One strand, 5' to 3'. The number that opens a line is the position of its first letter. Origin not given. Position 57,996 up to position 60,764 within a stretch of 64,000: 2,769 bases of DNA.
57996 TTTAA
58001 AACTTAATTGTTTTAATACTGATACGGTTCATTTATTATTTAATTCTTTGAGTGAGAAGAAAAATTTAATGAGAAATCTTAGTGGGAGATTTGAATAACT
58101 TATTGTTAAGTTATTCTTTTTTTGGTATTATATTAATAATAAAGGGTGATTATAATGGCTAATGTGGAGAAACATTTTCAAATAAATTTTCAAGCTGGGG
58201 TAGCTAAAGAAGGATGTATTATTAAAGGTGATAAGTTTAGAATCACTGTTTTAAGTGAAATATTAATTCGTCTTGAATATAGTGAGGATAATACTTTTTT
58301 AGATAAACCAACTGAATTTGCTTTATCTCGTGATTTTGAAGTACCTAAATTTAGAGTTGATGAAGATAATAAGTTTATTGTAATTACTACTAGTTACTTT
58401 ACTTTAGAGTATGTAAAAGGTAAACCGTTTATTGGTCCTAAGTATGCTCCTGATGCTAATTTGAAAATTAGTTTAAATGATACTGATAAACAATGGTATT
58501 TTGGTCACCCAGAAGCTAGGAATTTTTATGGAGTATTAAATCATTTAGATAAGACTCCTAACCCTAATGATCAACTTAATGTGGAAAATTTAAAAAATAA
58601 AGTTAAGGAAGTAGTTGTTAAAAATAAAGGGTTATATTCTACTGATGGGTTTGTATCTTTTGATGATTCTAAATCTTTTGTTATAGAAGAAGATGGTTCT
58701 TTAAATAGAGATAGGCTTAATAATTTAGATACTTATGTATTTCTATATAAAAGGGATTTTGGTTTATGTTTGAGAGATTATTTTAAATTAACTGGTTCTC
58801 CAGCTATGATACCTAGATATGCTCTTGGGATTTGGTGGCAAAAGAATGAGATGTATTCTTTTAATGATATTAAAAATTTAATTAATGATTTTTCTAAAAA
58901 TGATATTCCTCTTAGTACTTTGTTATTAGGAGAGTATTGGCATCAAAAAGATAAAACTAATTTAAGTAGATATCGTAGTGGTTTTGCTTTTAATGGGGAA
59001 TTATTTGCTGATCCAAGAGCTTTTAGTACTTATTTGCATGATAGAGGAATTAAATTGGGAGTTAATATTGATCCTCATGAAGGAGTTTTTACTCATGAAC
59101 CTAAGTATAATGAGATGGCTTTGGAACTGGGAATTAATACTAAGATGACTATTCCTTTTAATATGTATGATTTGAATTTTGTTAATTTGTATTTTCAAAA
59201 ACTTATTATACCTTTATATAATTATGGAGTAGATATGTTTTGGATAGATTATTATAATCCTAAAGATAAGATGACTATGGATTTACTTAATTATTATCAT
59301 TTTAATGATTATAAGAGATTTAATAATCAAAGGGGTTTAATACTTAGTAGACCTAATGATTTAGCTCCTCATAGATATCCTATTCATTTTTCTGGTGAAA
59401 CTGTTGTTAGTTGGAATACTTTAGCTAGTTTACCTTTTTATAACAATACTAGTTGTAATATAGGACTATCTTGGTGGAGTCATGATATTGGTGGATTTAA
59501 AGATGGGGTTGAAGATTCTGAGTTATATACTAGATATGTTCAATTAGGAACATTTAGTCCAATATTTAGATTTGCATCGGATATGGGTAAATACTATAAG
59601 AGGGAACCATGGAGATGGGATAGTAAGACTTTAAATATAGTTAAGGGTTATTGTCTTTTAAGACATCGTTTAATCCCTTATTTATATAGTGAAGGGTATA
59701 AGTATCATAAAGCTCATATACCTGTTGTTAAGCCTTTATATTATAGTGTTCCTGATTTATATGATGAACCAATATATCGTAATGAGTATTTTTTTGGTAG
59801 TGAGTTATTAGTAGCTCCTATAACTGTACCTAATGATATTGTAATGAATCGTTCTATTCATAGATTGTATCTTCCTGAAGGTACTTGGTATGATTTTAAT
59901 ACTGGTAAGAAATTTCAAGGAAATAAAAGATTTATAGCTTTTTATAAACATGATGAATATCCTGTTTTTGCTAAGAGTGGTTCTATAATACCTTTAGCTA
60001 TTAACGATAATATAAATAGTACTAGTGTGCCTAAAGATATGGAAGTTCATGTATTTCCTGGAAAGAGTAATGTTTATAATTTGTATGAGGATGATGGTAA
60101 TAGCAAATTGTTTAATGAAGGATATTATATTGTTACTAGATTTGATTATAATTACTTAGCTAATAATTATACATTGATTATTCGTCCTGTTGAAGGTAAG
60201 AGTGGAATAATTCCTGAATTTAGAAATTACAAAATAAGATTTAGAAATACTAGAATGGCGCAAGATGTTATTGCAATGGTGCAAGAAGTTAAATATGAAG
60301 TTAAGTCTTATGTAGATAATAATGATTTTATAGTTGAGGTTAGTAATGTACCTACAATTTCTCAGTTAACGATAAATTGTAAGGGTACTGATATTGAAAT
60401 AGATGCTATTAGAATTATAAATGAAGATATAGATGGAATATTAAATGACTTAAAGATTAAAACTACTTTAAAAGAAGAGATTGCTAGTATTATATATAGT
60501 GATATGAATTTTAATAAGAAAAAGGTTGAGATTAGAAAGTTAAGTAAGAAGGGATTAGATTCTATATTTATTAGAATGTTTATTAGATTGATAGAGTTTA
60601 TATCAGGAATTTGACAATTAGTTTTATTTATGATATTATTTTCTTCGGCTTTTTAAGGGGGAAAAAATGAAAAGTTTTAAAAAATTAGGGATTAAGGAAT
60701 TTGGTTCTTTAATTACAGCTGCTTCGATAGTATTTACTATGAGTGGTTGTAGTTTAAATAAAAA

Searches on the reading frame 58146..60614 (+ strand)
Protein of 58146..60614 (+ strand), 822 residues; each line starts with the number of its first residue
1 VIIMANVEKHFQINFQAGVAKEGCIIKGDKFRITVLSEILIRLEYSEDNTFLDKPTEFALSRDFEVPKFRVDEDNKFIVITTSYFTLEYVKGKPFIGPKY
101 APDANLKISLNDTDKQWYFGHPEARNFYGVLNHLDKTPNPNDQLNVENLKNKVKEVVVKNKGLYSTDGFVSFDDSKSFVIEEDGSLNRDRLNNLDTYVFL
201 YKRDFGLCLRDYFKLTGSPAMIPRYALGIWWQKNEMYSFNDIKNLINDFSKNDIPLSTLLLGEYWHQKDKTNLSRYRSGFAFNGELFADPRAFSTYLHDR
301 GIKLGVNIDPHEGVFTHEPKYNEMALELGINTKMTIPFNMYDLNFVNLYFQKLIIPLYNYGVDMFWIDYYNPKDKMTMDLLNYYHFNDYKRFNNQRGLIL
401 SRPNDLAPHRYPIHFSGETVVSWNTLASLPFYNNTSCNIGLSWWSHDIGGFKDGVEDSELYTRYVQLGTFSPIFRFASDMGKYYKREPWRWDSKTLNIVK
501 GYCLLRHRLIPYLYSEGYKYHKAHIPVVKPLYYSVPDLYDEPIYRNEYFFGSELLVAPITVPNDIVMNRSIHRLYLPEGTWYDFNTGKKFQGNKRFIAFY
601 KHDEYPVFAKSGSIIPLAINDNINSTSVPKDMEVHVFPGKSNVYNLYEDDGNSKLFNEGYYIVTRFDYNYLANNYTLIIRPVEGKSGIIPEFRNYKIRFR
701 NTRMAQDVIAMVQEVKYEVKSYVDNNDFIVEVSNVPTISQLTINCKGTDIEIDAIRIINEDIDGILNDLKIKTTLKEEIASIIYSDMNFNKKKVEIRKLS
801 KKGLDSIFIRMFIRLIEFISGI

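Call 30: search_protein_families(library=pfam, proteins=[window:58146-60614:+], max_evalue=0.000001)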
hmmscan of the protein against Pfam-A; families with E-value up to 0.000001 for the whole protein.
window:58146-60614:+ (822 aa): 3 families
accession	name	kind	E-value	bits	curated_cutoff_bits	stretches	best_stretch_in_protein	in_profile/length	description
PF01055.32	Glyco_hydro_31_2nd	-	9.6e-49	166.9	23.5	1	219-515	1-327/328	Glycosyl hydrolases family 31 TIM-barrel domain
PF21365.3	Glyco_hydro_31_3rd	-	1.3e-18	67.7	24.4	1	525-615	2-87/87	Glycosyl hydrolase family 31 C-terminal domain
PF17137.9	DUF5110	-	1e-11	45.1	27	1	632-701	2-70/71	Domain of unknown function (DUF5110)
